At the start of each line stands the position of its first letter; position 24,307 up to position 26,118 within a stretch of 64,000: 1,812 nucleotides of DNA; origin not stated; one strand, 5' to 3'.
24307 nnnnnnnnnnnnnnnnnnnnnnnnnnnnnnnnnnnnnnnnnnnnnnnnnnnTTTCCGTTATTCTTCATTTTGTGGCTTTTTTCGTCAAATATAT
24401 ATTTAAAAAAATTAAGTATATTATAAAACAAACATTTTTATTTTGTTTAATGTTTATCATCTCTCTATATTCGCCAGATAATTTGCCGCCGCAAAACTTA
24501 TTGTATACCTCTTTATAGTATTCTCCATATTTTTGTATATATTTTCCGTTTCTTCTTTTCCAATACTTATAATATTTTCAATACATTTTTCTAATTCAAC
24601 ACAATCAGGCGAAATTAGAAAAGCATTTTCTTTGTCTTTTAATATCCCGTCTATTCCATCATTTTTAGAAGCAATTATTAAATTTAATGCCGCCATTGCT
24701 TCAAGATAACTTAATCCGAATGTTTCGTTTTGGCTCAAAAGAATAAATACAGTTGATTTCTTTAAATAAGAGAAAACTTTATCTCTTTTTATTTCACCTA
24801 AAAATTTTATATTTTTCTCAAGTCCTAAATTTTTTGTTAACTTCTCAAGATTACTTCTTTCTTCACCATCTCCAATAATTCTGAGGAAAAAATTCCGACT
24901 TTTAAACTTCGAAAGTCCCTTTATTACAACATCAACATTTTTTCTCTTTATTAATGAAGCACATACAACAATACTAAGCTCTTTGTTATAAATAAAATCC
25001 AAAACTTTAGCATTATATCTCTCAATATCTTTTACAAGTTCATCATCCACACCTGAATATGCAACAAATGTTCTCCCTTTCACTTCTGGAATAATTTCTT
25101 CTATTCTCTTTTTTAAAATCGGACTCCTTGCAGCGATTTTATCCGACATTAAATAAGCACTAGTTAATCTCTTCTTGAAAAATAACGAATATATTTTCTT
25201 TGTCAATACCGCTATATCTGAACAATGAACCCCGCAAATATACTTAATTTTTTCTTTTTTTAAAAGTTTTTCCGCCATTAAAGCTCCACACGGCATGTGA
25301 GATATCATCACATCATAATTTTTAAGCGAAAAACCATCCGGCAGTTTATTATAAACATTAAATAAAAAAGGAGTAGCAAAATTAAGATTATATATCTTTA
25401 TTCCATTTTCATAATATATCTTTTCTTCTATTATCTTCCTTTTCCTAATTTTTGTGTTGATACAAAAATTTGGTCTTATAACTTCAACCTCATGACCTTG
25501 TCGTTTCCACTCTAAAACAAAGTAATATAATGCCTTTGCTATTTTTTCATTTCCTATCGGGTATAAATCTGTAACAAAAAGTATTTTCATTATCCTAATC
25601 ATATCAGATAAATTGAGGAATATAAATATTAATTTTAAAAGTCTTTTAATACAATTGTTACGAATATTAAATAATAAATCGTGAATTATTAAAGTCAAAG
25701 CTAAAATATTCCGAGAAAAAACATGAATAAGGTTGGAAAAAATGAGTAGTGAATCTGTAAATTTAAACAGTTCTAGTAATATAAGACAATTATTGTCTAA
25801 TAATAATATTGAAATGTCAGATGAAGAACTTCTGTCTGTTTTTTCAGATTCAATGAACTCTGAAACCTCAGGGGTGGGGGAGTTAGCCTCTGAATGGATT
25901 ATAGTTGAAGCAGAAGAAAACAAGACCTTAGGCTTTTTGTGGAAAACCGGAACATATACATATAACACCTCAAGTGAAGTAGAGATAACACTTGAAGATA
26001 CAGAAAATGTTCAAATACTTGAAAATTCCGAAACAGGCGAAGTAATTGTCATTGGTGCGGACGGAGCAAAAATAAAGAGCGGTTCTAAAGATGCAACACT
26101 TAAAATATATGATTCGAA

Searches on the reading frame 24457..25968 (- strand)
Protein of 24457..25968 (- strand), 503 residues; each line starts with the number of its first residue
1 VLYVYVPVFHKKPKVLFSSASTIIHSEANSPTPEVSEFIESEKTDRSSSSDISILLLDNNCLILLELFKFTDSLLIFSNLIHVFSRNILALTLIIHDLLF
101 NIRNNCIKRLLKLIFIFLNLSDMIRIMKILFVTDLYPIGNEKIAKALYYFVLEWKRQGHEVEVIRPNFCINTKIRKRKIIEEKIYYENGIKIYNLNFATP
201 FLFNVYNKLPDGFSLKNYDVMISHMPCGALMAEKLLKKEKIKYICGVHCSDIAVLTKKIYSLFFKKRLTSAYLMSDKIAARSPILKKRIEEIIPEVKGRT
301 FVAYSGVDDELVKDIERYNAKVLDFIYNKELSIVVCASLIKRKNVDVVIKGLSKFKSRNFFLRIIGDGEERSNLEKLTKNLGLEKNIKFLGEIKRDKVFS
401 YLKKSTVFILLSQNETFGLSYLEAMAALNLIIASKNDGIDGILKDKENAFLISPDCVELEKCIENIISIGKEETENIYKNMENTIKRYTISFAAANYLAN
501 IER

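Call 24: search_protein_families(library=pfam, proteins=[window:24457-25968:-])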
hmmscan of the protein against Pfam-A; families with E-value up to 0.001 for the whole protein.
window:24457-25968:- (503 aa): 4 families
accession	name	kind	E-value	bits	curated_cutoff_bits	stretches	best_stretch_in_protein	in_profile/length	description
PF00534.26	Glycos_transf_1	-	2.2e-30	105.9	26.4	1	327-480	12-168/172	Glycosyl transferases group 1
PF13692.12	Glyco_trans_1_4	-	8.5e-23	81.6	27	1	333-467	4-140/142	Glycosyl transferases group 1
PF13439.12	Glyco_transf_4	-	2.8e-09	37.6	28.5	1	146-310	7-169/170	Glycosyltransferase Family 4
PF20706.3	GT4-conflict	-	0.0004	19.9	26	1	394-498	271-368/385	Family 4 Glycosyltransferase in conflict systems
